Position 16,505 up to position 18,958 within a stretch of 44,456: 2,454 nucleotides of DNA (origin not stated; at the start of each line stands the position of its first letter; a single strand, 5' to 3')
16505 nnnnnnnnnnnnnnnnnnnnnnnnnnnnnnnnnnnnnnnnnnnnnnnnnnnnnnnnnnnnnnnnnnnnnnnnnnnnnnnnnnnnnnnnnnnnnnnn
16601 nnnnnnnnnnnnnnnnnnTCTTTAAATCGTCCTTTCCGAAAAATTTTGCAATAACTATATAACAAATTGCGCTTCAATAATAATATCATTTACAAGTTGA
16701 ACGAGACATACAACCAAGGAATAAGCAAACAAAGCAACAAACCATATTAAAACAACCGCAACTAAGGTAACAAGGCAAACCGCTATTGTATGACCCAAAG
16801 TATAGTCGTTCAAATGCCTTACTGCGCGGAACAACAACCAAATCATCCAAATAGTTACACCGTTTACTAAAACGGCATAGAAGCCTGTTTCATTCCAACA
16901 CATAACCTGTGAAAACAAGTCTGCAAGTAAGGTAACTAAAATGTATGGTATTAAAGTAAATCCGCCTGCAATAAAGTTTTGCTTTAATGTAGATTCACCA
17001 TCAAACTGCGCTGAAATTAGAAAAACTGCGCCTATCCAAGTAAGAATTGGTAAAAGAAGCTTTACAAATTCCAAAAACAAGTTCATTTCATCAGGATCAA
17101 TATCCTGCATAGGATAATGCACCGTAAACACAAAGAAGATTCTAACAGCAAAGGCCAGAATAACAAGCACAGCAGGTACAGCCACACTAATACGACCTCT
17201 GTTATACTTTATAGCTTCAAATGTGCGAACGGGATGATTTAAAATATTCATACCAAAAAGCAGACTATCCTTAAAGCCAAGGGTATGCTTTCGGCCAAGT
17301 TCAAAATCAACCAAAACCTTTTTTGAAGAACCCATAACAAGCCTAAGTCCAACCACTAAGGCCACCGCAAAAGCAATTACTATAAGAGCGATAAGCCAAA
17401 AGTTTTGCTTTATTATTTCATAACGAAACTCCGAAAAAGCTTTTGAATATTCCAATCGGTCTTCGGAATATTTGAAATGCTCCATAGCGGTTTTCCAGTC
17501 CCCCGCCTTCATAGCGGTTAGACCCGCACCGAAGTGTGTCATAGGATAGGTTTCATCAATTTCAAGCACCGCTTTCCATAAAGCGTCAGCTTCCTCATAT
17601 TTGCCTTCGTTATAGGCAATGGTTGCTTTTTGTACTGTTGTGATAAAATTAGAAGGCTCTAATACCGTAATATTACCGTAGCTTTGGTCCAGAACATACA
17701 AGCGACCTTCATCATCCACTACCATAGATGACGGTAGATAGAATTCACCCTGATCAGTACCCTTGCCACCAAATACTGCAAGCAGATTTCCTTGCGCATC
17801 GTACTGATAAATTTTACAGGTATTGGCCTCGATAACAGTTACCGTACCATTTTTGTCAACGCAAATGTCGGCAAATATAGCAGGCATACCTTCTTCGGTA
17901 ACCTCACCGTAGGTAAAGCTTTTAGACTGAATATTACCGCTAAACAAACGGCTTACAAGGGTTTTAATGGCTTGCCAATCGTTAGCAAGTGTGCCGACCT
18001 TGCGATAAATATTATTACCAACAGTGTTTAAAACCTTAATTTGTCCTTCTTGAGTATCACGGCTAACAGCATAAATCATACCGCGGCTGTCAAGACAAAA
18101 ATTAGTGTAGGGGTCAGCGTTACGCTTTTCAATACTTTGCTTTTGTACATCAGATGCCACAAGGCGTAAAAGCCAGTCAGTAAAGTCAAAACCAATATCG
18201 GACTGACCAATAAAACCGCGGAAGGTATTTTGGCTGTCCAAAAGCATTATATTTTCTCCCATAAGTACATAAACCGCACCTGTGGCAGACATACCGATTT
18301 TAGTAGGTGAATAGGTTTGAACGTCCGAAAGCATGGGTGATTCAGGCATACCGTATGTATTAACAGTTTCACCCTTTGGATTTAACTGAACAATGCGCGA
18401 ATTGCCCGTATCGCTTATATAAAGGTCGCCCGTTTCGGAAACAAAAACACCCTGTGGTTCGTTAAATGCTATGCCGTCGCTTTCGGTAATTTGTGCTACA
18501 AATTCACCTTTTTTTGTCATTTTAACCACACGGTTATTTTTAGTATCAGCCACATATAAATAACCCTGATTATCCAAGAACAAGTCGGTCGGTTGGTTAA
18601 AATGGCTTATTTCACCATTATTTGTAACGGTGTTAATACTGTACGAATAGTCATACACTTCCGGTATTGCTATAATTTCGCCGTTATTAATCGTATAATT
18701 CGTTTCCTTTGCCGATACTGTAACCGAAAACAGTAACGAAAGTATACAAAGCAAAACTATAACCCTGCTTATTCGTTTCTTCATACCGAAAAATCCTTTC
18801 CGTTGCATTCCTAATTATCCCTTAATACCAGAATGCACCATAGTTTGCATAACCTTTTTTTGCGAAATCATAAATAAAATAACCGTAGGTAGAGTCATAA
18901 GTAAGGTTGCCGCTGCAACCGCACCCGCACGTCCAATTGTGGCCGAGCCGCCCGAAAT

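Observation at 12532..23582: Seven-gene cassette: giant CBM-fused SBP plus two complete ABC permease pairs, split by an NHL-Yip1 membrane protein and a 733-aa secreted protein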

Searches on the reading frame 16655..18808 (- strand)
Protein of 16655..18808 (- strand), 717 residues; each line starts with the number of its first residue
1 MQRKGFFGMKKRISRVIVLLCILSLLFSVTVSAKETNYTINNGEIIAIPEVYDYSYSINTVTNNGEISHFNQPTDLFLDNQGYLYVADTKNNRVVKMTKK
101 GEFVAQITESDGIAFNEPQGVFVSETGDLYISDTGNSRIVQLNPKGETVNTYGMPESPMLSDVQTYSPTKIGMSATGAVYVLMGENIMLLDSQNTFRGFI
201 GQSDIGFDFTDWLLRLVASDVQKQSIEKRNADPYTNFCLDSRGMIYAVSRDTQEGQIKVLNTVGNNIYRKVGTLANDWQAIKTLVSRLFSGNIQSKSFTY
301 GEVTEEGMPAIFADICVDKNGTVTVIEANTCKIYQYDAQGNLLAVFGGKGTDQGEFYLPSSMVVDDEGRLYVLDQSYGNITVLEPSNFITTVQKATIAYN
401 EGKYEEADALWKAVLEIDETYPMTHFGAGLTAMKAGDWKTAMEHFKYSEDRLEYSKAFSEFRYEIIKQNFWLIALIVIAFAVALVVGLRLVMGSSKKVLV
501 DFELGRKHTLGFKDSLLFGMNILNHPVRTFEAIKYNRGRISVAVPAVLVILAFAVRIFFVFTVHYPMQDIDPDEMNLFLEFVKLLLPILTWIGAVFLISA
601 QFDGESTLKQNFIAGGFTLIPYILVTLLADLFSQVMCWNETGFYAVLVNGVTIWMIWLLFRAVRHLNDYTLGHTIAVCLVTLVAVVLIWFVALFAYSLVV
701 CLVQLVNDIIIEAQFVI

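Call 4: search_protein_families(library=pfam, proteins=[window:16655-18808:-], max_evalue=0.01)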
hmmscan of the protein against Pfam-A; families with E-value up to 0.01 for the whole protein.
window:16655-18808:- (717 aa): 10 families
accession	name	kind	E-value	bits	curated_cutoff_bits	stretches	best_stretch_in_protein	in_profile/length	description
PF01436.27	NHL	-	4.2e-19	68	20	2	115-141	1-27/28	NHL repeat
PF04893.22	Yip1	-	5.9e-12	46.2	28.6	1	521-692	2-172/173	Yip1 domain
PF08450.18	SGL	-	3.7e-07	30.4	26.3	0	116-157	184-225/246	SMP-30/Gluconolactonase/LRE-like region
PF07719.23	TPR_2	-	2.1e-05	24.7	27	0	394-420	7-33/34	Tetratricopeptide repeat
PF25021.1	TEN_NHL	-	2.3e-05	24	27.1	0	115-143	260-291/357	Teneurin NHL domain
PF22701.2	Mala_s_1-like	-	0.00015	22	27.5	0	79-164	48-136/195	Mal s 1 allergenic protein-like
PF13414.12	TPR_11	-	0.00084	19.4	26.8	1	399-435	5-41/42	TPR repeat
PF00515.34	TPR_1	-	0.0027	17.9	27.8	0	394-421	7-34/34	Tetratricopeptide repeat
PF24684.1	Vgb_lyase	-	0.0045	16.3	50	1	55-158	33-138/290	Virginiamycin B lyase family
PF07494.17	Reg_prop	-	0.0049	17.4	20.4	0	71-87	5-21/24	Two component regulator propeller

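Call 7: search_protein_families(library=ncbifam, proteins=[window:16655-18808:-], max_evalue=0.001)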
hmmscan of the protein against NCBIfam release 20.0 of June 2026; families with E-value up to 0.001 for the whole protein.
window:16655-18808:- (717 aa): 4 families
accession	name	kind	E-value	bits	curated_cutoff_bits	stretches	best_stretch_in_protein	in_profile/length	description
NF035926.1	scyF_NHL_VPEP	equivalog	2.2e-20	73.2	350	2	52-181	133-262/376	scytonemin biosynthesis PEP-CTERM protein ScyF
NF033206.1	ScyE_fam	subfamily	6.9e-07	29.1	80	0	69-135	251-321/333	ScyD/ScyE family protein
NF053768.1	CIS12_fam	equivalog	5.9e-06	25.2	860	0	303-386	37-116/715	CIS12 family contractile injection system protein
NF047780.1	LIC12708_fam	subfamily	8.4e-06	24.9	150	0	112-192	53-138/391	LIC_12708 family protein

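Call 21: find_homologous_proteins(query=window:16655-18808:-, max_evalue=0.00001)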
Query window:16655-18808:- (717 aa): 153 proteins with E <= 0.00001 among 8000 candidates; the best 120 are listed.
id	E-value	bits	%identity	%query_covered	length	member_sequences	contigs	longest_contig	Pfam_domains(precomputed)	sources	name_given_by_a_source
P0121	0.0e+0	1537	95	99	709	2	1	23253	PF04893.23,PF01436.28,PF25021.2,PF08450.19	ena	-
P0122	0.0e+0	1532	96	99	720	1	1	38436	PF04893.23,PF01436.28,PF25021.2,PF08450.19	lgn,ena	-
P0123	0.0e+0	1440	88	99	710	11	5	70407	PF04893.23,PF01436.28,PF08450.19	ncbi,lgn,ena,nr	ncbi:MAG: YIP1 family protein [Clostridia bacterium]|nr:YIP1 family protein [Clostridia bacterium]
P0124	0.0e+0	1342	81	99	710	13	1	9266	PF04893.23,PF01436.28,PF25021.2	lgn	-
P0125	0.0e+0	1328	81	99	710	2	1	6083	PF04893.23,PF01436.28,PF25021.2,PF08450.19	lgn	-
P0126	0.0e+0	1323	80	99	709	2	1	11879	PF04893.23,PF01436.28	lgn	-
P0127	5.1e-292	989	62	99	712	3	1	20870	PF04893.23,PF13432.13,PF01436.28,PF07719.24,PF08450.19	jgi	-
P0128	3.8e-291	986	62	99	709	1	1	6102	PF04893.23,PF18975.7,PF01436.28,PF08450.19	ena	-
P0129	9.4e-291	984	61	99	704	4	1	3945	PF04893.23,PF13432.13,PF01436.28,PF08450.19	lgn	-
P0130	7.5e-287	971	59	99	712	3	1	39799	PF04893.23,PF13432.13,PF24684.2,PF01436.28,PF07719.24,PF08450.19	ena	-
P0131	1.3e-284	964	59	99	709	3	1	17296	PF04893.23,PF13414.13,PF01436.28,PF07719.24,PF08450.19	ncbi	-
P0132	5.8e-283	959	60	99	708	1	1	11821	PF04893.23,PF13414.13,PF01436.28,PF07719.24,PF08450.19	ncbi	-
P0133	1.5e-280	951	59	99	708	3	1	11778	PF04893.23,PF24684.2,PF01436.28,PF08450.19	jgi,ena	-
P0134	3.5e-280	949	58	98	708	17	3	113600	PF04893.23,PF01436.28,PF08450.19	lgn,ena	-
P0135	6.3e-272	922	57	99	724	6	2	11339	PF04893.23,PF01436.28,PF25021.2,PF08450.19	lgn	-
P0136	5.0e-237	807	52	99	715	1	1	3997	PF04893.23,PF01436.28,PF25021.2,PF08450.19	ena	-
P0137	1.6e-236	805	51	98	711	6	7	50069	PF04893.23,PF13414.13,PF24684.2,PF01436.28,PF25021.2,PF08450.19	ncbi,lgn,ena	-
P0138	3.6e-235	801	53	97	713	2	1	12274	PF04893.23,PF13414.13,PF01436.28,PF25021.2,PF07719.24,PF08450.19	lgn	-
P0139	2.4e-231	788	50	98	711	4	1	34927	PF04893.23,PF01436.28,PF08450.19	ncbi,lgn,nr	ncbi:MAG TPA: hypothetical protein PK733_02260 [Clostridiales bacterium]|nr:hypothetical protein [Cl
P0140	2.9e-229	781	50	98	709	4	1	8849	PF04893.23,PF24684.2,PF01436.28,PF08450.19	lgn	-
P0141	7.5e-229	780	50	96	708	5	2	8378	PF04893.23,PF01436.28,PF25021.2,PF08450.19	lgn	-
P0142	6.3e-228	777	49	99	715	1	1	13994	PF04893.23,PF00515.35,PF01436.28,PF25021.2,PF07719.24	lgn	-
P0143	2.5e-226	771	50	97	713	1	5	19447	PF04893.23,PF01436.28,PF25021.2,PF08450.19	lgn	-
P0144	4.1e-226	771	51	98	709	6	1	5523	PF04893.23,PF01436.28,PF08450.19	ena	-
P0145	1.4e-223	762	49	99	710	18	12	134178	PF04893.23,PF24684.2,PF01436.28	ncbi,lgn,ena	-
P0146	1.5e-217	742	50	97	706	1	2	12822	PF04893.23,PF24684.2,PF01436.28,PF25021.2,PF08450.19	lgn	-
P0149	2.7e-215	735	49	96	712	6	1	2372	PF04893.23,PF01436.28,PF25021.2,PF07719.24,PF08450.19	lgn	-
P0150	1.6e-212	726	48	98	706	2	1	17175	PF04893.23,PF17170.11,PF01436.28,PF25021.2,PF08450.19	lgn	-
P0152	1.3e-209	716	46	98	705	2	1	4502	PF04893.23,PF00515.35,PF01436.28,PF25021.2,PF07719.24,PF08450.19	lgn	-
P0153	3.8e-209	715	45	97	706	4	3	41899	PF04893.23,PF00515.35,PF01436.28,PF25021.2,PF07719.24,PF08450.19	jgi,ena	-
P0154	4.9e-209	714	47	99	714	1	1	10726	PF04893.23,PF01436.28,PF08450.19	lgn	-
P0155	2.5e-208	712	46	98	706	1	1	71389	PF04893.23,PF00515.35,PF01436.28,PF25021.2,PF07719.24,PF08450.19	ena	-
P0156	8.5e-208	710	49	98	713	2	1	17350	PF04893.23,PF01436.28,PF25021.2,PF08450.19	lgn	-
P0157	5.4e-207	708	47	98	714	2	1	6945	PF04893.23,PF01436.28,PF25021.2,PF08450.19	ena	-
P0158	7.0e-206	704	46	99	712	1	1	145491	PF04893.23,PF13432.13,PF24684.2,PF01436.28,PF25021.2,PF08450.19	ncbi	-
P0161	9.5e-203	694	47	97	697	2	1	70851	PF04893.23,PF00515.35,PF13432.13,PF01436.28,PF07719.24,PF08450.19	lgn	-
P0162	1.4e-202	693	46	99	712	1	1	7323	PF04893.23,PF13432.13,PF24684.2,PF01436.28,PF25021.2,PF08450.19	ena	-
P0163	1.5e-202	693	46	99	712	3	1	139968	PF04893.23,PF13432.13,PF01436.28,PF08450.19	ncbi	-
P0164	2.3e-202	692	46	98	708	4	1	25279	PF04893.23,PF13432.13,PF01436.28,PF25021.2,PF07719.24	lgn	-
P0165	7.7e-202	691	45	99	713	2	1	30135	PF04893.23,PF13432.13,PF24684.2,PF01436.28,PF25021.2,PF08450.19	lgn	-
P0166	1.3e-200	686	46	98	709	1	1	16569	PF04893.23,PF01436.28,PF25021.2,PF08450.19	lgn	-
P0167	4.0e-176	606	40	99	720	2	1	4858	PF04893.23,PF01436.28,PF25021.2,PF06739.18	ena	-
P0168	3.4e-169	583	42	98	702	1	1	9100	PF04893.23,PF13414.13,PF00515.35,PF01436.28,PF07719.24,PF08450.19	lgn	-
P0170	5.5e-152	526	38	98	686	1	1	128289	PF04893.23,PF01436.28,PF08450.19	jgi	-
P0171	6.6e-149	516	38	96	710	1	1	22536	PF04893.23,PF01436.28,PF25021.2,PF08450.19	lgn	-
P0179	4.7e-132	460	35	98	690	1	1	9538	PF04893.23,PF13414.13,PF01436.28,PF25021.2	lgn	-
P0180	5.8e-117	410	34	97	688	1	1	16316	PF04893.23,PF13414.13,PF01436.28,PF07719.24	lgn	-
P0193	9.3e-75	271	27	96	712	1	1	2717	PF04893.23,PF01436.28,PF08450.19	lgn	-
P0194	8.3e-72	261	26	99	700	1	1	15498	PF04893.23,PF01436.28,PF06739.18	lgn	-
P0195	5.2e-71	258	27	99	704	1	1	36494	PF04893.23,PF01436.28,PF06739.18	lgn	-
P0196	8.8e-68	248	27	86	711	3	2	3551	PF04893.23,PF01436.28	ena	-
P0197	9.4e-67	244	28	93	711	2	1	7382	PF04893.23,PF01436.28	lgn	-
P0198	3.0e-66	242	27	98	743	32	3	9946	PF04893.23,PF17170.11,PF01436.28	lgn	-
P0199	3.8e-66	242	27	99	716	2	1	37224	PF04893.23,PF01436.28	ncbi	-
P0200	4.9e-66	242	28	96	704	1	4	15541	PF04893.23,PF17170.11,PF01436.28,PF06739.18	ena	-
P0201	1.4e-64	237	25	97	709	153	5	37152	PF04893.23,PF01436.28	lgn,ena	-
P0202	2.0e-64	236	26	98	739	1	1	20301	PF04893.23,PF01436.28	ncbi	-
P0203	4.1e-64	235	26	97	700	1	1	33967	PF04893.23,PF01436.28,PF25021.2,PF06739.18,PF08450.19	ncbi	-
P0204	3.0e-63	233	25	98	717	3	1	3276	PF04893.23,PF01436.28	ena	-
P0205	5.4e-63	232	25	93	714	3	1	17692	PF04893.23,PF01436.28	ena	-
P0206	4.1e-62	229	25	98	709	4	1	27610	PF04893.23,PF01436.28,PF07719.24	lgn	-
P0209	2.1e-61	226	26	97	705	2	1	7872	PF04893.23,PF01436.28,PF25021.2,PF06739.18,PF08450.19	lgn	-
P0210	3.6e-61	226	25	92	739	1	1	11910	PF04893.23,PF13432.13,PF01436.28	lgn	-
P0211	3.7e-61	226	28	99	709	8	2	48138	PF04893.23,PF01436.28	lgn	-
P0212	7.9e-60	221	25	90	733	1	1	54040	PF04893.23,PF01436.28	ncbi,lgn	-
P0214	7.1e-59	218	26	91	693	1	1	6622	PF04893.23,PF01436.28,PF06739.18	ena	-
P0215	2.6e-58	216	26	91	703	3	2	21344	PF04893.23,PF00515.35,PF01436.28,PF07719.24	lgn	-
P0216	5.3e-58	215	25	94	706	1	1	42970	PF04893.23,PF17170.11,PF01436.28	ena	-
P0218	5.5e-56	209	23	98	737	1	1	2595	PF04893.23,PF13432.13,PF01436.28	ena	-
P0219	8.0e-56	208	27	94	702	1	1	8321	PF04893.23,PF01436.28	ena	-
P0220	3.2e-55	206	24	98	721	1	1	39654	PF04893.23,PF13432.13,PF01436.28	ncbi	-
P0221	4.1e-55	206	25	90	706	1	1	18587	PF04893.23,PF01436.28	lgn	-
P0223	1.2e-52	197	27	96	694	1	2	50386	PF04893.23,PF01436.28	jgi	-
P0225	1.2e-50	191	25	99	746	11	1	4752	PF04893.23,PF01436.28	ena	-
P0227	3.7e-50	189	24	99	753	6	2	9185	PF04893.23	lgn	-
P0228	1.1e-48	184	25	93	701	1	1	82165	PF04893.23,PF01436.28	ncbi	-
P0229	1.4e-48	184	26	94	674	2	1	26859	PF04893.23,PF01436.28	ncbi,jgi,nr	ncbi:MAG: hypothetical protein K0R21_456 [Anaerocolumna sp.]|jgi:tetratricopeptide (TPR) repeat prot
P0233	1.2e-45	174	23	99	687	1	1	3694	PF04893.23,PF01436.28,PF08450.19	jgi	-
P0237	1.5e-42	164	23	98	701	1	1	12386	PF04893.23,PF01436.28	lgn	-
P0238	4.6e-41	159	26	92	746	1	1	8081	PF04893.23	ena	-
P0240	1.5e-38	151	24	90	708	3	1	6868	PF04893.23,PF13432.13,PF01436.28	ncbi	-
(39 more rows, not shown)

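Call 25: search_solved_structures(query=A2, max_evalue=1)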
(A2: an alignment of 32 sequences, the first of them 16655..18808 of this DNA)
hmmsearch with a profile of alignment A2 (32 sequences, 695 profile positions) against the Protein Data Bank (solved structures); distinct sequences matched with E-value up to 1: 245 (the best 60 are shown).
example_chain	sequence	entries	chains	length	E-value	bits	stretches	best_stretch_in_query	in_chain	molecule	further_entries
3wwa_A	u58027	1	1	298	4.1e-89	302.7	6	62-144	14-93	Pizza7H protein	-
6i3a_A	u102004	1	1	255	7.8e-59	202.6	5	62-144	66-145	v22Pizza6-AYW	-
9qhb_A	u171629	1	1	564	2.5e-54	187.8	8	376-427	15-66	Engineered tetratricopeptide repeat protein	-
6f0t_A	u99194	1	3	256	8.1e-51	176.1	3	62-144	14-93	Pizza6-SFW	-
6qsd_A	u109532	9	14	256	9.3e-51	175.9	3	62-144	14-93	Pizza6S | Pizza6-S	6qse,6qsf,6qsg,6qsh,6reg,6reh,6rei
6rej_A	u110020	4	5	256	1.1e-50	175.6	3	62-144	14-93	Pizza6-SH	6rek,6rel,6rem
3ww9_A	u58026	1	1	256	7.3e-50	173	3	62-144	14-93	pizza6 protein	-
7zqg_A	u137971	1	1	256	3.9e-49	170.6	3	62-144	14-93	Pizza6-KSH-TSH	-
7zpw_A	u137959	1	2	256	5.7e-49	170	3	62-144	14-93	Pizza6-TSK-TSH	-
6ren_A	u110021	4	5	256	7.9e-49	169.6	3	62-144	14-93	3fPizza6-SH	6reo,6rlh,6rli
7zpz_A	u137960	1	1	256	1.1e-48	169.1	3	62-144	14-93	Pizza6-TSR-TSH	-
7zcj_A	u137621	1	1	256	1.9e-48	168.3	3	62-144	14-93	Pizza6-TNH-TSH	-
7zq2_A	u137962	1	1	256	2.1e-48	168.2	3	62-144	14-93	Pizza6-RSH-TSH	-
6fpt_A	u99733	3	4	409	2.9e-48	167.7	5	61-147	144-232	E3 ubiquitin-protein ligase TRIM71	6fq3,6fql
7zph_A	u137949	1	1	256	3.9e-48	167.3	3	62-144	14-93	Pizza6-TNK-RSH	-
1rwi_B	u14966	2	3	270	2.3e-34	121.8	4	62-139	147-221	Serine/threonine-protein kinase pknD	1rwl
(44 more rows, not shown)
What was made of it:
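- On NHL-repeat beta-propeller: Profile hits to Pizza, TRIM71 and PknD (call 25).
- NHL propellers serve as sensor domains (PknD 1rwi hit; call 25).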

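Call 39: predict_structure(alignment_id=A2)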
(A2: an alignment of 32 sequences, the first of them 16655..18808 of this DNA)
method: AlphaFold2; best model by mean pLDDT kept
length: 717 residues; sequences in the alignment: 32
mean_pLDDT: 84.5   pTM: 0.73
mean pLDDT of the five models: 84.5, 84.4, 83.2, 82.4, 82.4
residues with pLDDT >= 90: 318; 70-90: 314; 50-70: 59; < 50: 26
segments of 3 or more residues with pLDDT < 50: 1-3, 29-33, 273-282
pLDDT, mean of each block of 10 residues (from residue 1): 50 78 63 67 85 92 86 94 94 94 92 93 92 93 91 79 75 87 84 83 56 71 56 83 87 81 78 45 51 62 77 92 92 91 91 89 94 94 94 91 93 90 91 92 91 89 89 89 89 88 84 88 90 86 92 92 82 82 89 92 87 93 91 82 82 92 92 92 92 87 88 75
secondary structure, 60 per line:
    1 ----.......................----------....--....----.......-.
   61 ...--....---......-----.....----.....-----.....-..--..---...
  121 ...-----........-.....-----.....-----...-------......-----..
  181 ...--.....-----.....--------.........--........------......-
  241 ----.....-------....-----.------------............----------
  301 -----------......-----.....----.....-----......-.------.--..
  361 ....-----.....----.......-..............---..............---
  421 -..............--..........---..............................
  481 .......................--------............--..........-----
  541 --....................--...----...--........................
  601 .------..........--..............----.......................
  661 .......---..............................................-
elements in order (helices of 4 or more, strands of 3 or more residues): H5-27 E38-41 E44-47 E52-58 E60-63 E66-69 E73-78 E84-88 E93-97 E103-107 E118-123 E129-133 E138-142 E148-152 E168-173 E179-183 E186-190 E196-200 H209-217 H220-227 E234-239 E245-249 E257-260 H279-290 E312-317 E323-327 E332-336 E342-347 E359-364 E370-374 E379-385 H387-400 H404-417 H422-435 H438-447 H451-503 H512-523 H526-535 H543-562 H577-601 H608-617 H620-633 H638-667 H671-716

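Call 44: fold_search(model_id=the predicted structure, library=pdb)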
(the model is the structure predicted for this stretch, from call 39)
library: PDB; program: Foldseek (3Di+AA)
matches with E <= 10: 1456; with E <= 0.001: 321
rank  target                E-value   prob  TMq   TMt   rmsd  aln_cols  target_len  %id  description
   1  8j72_B                3.8e-17  1.00  0.32  0.78   5.6       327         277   19  Crystal structure of mammalian Trim71 in complex with lncRNA Trincr1 (released 2024-03-06)
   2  6fpt_B                7.9e-17  1.00  0.33  0.59   5.7       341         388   18  Crystal structure of Danio rerio Lin41 filamin-NHL domains (released 2018-05-09)
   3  8j72_A                2.0e-16  1.00  0.33  0.79   5.5       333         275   19  Crystal structure of mammalian Trim71 in complex with lncRNA Trincr1 (released 2024-03-06)
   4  9jur                  2.2e-16  1.00  0.32  0.77   5.8       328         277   18  Crystal Structure of NHL domain of human E3 ubiquitin-protein ligase TRIM71 (released 2025-04-30)
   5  6xg7                  2.3e-16  1.00  0.33  0.77   5.1       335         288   19  1.3 A Resolution Structure of the of the NHL Repeat Region of D. melanogaster Thin (released 2020-12-16)
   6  6fq3_A                3.5e-16  1.00  0.33  0.58   5.3       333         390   18  Crystal structure of Danio rerio Lin41 filamin-NHL domains in complex with lin-29A 5'UTR 13mer RNA (released 2018-05-09)
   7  6d69                  4.7e-16  1.00  0.33  0.77   5.0       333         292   19  Crystal Structure of the NHL Repeat Region of D. melanogaster Thin (released 2019-04-24)
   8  6fpt_A                1.3e-15  1.00  0.33  0.58   5.7       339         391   18  Crystal structure of Danio rerio Lin41 filamin-NHL domains (released 2018-05-09)
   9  7qrx_A                8.6e-15  1.00  0.33  0.78   5.8       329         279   18  Crystal structure of NHL domain of TRIM71 (released 2022-05-04)
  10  7qrv_B                1.5e-14  1.00  0.32  0.78   6.1       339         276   16  Crystal structure of NHL domain of TRIM2 (full C-terminal) (released 2022-05-04)
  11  7qrv_D                2.0e-14  1.00  0.32  0.76   5.9       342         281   16  Crystal structure of NHL domain of TRIM2 (full C-terminal) (released 2022-05-04)
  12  7qrv_A                2.1e-14  1.00  0.33  0.78   5.3       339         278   17  Crystal structure of NHL domain of TRIM2 (full C-terminal) (released 2022-05-04)
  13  7b96_A                3.4e-14  1.00  0.32  0.77   6.0       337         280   16  NHL domain of human TRIM2 (released 2022-01-12)
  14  7b2r_A                6.9e-14  1.00  0.33  0.79   5.2       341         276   17  Crystal structure of NHL domain of TRIM2 (released 2021-01-13)
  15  7qrw                  1.2e-13  1.00  0.31  0.75   6.5       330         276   16  Crystal structure of NHL domain of TRIM3 (released 2022-05-04)
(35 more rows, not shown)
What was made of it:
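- On NHL-repeat beta-propeller: Foldseek TMt 0.75-0.79 to NHL domains (call 44).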

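Call 51: find_related_loci(query=A5, collection=metagenome_contigs, flank=10000)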
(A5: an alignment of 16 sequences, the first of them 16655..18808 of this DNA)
Query A5 (717 aa) in metagenome_contigs; peptide patterns used: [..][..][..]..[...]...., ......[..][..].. (x = any residue, [..] = any of these).
600 stretches matched a pattern (row limit reached: there are more); 452 encode a relative of the query (tblastn E <= 1e-3); the best 80 are kept; 80 distinct loci.
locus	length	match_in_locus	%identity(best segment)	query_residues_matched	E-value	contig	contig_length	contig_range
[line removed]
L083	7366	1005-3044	33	9-717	6e-126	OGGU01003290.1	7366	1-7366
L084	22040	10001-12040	32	9-717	2e-124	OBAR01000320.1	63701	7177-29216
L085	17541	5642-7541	37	65-714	7e-122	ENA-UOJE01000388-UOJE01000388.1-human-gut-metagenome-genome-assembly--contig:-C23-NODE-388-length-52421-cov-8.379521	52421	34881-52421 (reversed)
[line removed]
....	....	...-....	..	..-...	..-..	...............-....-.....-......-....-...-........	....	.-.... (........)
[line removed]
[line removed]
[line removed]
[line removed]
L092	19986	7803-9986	25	9-715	5e-67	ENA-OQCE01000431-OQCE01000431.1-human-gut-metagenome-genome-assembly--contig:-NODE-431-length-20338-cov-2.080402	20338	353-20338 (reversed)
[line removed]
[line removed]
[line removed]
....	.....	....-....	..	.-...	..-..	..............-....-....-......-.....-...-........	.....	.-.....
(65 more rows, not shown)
